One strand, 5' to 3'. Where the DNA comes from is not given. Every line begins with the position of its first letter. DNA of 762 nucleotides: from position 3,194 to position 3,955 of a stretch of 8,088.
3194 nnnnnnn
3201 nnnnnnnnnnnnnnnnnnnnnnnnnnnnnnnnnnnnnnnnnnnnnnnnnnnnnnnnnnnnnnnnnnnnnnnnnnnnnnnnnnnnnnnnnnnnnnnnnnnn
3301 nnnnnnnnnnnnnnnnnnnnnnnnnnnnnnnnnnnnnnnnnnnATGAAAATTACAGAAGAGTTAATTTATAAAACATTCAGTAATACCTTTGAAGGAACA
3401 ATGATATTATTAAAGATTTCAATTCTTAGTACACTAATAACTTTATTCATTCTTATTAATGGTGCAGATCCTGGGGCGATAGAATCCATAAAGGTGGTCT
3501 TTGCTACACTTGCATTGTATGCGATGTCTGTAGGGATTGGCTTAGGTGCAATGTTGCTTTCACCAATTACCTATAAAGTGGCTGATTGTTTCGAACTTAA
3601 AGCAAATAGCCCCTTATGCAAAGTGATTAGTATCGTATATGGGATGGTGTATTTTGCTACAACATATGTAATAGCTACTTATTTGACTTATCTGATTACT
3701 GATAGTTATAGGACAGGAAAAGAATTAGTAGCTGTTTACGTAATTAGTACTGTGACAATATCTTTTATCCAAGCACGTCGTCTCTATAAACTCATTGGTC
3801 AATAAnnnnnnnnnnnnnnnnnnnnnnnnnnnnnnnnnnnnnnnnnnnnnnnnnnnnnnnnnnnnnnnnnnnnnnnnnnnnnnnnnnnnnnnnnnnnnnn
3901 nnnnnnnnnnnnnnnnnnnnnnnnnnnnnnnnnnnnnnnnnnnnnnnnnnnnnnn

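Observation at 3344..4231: Very AT-rich islet with a 4-TM membrane protein and a convergent, highly acidic small protein just upstream of the packaging genes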

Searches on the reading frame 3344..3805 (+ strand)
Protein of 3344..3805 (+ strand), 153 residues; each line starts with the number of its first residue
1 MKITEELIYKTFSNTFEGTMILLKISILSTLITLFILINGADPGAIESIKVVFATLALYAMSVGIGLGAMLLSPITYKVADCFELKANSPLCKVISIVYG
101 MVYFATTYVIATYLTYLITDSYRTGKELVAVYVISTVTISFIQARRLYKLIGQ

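Call 7: search_protein_families(library=pfam, proteins=[window:3344-3805:+], max_evalue=0.1)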
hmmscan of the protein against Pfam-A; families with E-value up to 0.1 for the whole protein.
window:3344-3805:+ (153 aa): 0 families

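Call 8: search_protein_families(library=phrogs, proteins=[window:3344-3805:+], max_evalue=0.1)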
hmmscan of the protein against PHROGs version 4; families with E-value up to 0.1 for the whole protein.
window:3344-3805:+ (153 aa): 0 families

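Call 9: search_protein_families(library=padloc, proteins=[window:3344-3805:+], max_evalue=0.1)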
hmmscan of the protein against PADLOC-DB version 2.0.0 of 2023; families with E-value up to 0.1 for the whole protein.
window:3344-3805:+ (153 aa): 0 families

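Call 10: search_protein_families(library=ncbifam, proteins=[window:3344-3805:+], max_evalue=0.1)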
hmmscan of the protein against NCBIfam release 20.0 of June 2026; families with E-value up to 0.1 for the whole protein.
window:3344-3805:+ (153 aa): 0 families

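Call 12: find_homologous_proteins(query=window:3344-3805:+)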
Query window:3344-3805:+ (153 aa): 3 proteins with E <= 0.001 among 27 candidates.
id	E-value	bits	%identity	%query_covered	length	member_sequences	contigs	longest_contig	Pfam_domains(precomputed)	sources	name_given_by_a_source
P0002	5.6e-84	297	97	100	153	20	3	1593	-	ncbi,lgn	ncbi:hypothetical protein ACPWIP_004229 [Escherichia coli]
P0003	5.1e-61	223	73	99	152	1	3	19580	-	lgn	-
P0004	1.7e-53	199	97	67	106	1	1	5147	-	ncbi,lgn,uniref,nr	ncbi:hypothetical protein [Escherichia coli]|uniref:hypothetical protein n=1 Tax=Escherichia coli Ta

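Call 14: find_encoding_contigs(protein=P0003, flank=10000, max_places=6)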
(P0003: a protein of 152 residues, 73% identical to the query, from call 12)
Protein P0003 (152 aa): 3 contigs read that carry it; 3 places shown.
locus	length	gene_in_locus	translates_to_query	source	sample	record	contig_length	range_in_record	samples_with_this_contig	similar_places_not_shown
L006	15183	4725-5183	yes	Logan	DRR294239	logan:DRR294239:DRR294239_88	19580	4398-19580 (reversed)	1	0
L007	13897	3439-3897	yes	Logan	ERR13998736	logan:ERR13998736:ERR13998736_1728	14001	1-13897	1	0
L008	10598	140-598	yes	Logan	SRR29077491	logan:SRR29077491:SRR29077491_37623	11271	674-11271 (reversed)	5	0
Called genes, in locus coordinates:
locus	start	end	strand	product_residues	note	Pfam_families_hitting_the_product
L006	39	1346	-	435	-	PF00919:UPF0004, PF04055:Radical_SAM, PF18693:TRAM_2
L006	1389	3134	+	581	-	PF00239:Resolvase, PF07508:Recombinase (weak)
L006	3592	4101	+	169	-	-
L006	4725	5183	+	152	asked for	-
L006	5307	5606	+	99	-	-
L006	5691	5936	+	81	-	-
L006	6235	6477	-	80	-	-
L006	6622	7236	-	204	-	PF07022:Phage_CI_repr (weak), PF01381:HTH_3, PF00717:Peptidase_S24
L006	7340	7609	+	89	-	PF13693:HTH_35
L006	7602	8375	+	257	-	-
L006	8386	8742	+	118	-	-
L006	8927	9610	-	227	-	PF24838:8xMP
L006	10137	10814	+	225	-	PF18160:SLATT_5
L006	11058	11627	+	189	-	PF00239:Resolvase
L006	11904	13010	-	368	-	PF12686:DUF3800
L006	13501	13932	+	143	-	-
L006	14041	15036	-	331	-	-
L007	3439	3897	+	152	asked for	-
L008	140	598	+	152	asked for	-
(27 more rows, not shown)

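Call 18: search_solved_structures(query=window:3344-3805:+, max_evalue=10)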
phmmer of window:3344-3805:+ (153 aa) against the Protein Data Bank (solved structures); distinct sequences matched with E-value up to 10: 0.

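Call 24: find_related_loci(query=window:3344-3805:+, collection=viral_contigs, flank=8000)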
Query window:3344-3805:+ (153 aa) in viral_contigs; peptide patterns used: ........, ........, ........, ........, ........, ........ (x = any residue, [..] = any of these).
9 stretches matched a pattern; 1 encode a relative of the query (tblastn E <= 1e-3); 1 distinct loci.
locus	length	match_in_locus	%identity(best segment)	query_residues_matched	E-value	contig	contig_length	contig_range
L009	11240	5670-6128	100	1-153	1e-98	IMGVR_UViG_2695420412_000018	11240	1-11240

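Call 56: search_dna_similar(query=window:3344-3805:+, collection=phages, mode=protein, max_evalue=1, max_rows=30)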
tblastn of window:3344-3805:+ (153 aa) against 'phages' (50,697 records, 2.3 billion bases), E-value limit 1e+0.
No match.

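Call 57: search_dna_similar(query=window:3344-3805:+, collection=plasmids, mode=protein, max_evalue=1, max_rows=30)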
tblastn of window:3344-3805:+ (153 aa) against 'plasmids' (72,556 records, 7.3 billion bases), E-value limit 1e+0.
Records with a match: 4; places in all: 4; records where one place covers at least 80% of the query: 0.
Best place of each record, by identity: <60% 4.
By first word of the organism name: Cronobacter 4.
By predicted mobility (MOB-suite, as given by PLSDB): non-mobilizable 4.
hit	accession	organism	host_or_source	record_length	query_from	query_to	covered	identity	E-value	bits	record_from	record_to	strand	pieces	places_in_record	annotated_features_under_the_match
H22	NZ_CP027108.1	Cronobacter sakazakii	Homo sapiens,feces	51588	42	151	72%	25.5%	2e-6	53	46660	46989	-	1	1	hypothetical protein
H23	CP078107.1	Cronobacter sakazakii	environmental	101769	42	151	72%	25.5%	2e-6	53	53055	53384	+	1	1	hypothetical protein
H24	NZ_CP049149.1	Cronobacter sakazakii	Homo sapiens,Dyalisis liquid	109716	56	151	63%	28.0%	4e-3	44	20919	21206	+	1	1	none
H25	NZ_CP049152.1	Cronobacter sakazakii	Homo sapiens,Dyalisis liquid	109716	56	151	63%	28.0%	4e-3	44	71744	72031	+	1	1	none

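Call 58: get_annotated_region(hit=H22, flank=6000)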
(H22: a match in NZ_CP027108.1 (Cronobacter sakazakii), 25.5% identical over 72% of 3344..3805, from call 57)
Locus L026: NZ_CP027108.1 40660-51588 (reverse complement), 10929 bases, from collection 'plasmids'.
description: Cronobacter sakazakii strain CS-931 plasmid pCsaCS931a, complete sequence
organism: Cronobacter sakazakii (NCBI taxid 28141)
taxonomy: Bacteria; Pseudomonadota; Gammaproteobacteria; Enterobacterales; Enterobacteriaceae; Cronobacter; Cronobacter sakazakii
host: -; source: Homo sapiens,feces; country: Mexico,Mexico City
typing (MOB-suite, as given by PLSDB): non-mobilizable; replicon rep_cluster_763
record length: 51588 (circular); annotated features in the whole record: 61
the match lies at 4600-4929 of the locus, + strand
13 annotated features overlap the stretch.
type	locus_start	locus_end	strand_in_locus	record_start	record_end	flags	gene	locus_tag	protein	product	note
CDS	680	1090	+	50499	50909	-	-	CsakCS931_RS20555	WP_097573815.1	hypothetical protein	-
CDS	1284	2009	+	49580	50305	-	-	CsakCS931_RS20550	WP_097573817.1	hypothetical protein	-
CDS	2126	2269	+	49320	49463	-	-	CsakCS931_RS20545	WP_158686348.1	hypothetical protein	-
CDS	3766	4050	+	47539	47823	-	-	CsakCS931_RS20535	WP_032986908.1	hypothetical protein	-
CDS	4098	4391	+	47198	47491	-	-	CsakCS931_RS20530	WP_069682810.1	hypothetical protein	-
CDS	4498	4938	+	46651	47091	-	-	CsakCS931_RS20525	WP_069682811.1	hypothetical protein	-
CDS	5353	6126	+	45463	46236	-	phoH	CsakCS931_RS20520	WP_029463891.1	phosphate starvation-inducible protein PhoH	-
CDS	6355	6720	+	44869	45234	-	-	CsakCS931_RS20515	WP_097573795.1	Gp49 family protein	-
CDS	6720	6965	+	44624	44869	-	-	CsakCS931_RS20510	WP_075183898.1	GrxA family glutaredoxin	-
CDS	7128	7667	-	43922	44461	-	-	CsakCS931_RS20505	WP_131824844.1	hypothetical protein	-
CDS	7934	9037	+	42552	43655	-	-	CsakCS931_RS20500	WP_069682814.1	site-specific integrase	GO:0015074 - DNA integration [Evidence IEA]; GO:0006310 - DNA recombination [Evidence IEA]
CDS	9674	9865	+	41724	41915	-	-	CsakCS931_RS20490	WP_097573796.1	hypothetical protein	-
CDS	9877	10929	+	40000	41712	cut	-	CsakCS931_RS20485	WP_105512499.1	porphyrin biosynthesis protein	-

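Call 61: search_dna_similar(query=L026:4498-4938:+, collection=phages, mode=protein, max_evalue=0.01, max_rows=30)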
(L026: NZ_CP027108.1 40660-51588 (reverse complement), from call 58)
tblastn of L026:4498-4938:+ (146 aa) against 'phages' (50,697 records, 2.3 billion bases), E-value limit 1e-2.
No match.

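Call 71: predict_structure(alignment_id=A4)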
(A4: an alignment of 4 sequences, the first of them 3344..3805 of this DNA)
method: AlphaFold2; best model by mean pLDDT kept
length: 153 residues; sequences in the alignment: 4
mean_pLDDT: 51.3   pTM: 0.32
mean pLDDT of the five models: 51.3, 50.5, 48.3, 47.3, 41.4
residues with pLDDT >= 90: 0; 70-90: 0; 50-70: 96; < 50: 57
segments of 3 or more residues with pLDDT < 50: 1-3, 11-20, 33-37, 39-41, 69-74, 124-126, 147-153
pLDDT, mean of each block of 10 residues (from residue 1): 45 48 51 49 50 54 54 50 55 56 58 53 49 51 49 41
secondary structure, 60 per line:
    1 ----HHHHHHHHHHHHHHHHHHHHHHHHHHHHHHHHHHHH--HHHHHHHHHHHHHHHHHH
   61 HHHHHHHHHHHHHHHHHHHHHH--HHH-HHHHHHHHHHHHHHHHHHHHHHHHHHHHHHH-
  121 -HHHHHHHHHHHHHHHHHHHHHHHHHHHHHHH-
elements in order: H5-40 H43-82 H89-119 H122-152

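Call 83: search_protein_families(library=pfam, proteins=[L026:4098-4391:+, L026:3766-4050:+, L006:5307-5606:+], max_evalue=0.05)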
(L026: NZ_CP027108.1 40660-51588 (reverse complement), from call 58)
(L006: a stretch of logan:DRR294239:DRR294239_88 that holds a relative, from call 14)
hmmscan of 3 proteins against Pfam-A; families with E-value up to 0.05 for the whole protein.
L026:4098-4391:+ (97 aa): 0 families

L026:3766-4050:+ (94 aa): 1 family
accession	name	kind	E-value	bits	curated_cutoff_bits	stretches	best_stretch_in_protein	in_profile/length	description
PF17136.10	ribosomal_L24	-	0.027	15.2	27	1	52-73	15-36/65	Ribosomal proteins 50S L24/mitochondrial 39S L24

L006:5307-5606:+ (99 aa): 0 families

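Call 100: search_protein_families(library=phrogs, proteins=[L006:5307-5606:+, L026:3766-4050:+, L026:4098-4391:+, L026:4498-4938:+, P0003], max_evalue=0.01)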
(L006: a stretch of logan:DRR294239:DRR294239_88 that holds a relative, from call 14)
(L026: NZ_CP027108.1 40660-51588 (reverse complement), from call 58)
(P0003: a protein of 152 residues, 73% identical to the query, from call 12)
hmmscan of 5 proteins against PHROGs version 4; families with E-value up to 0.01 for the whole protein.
L006:5307-5606:+ (99 aa): 1 family
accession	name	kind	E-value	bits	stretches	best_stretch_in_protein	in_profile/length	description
phrog_33226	-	unknown function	0.0028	19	1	8-80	8-88/104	-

L026:3766-4050:+ (94 aa): 1 family
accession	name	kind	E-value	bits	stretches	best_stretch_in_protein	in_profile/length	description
phrog_33226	-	unknown function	5.6e-13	50.1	1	2-93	2-103/104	-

L026:4098-4391:+ (97 aa): 0 families

L026:4498-4938:+ (146 aa): 0 families

P0003 (152 aa): 0 families
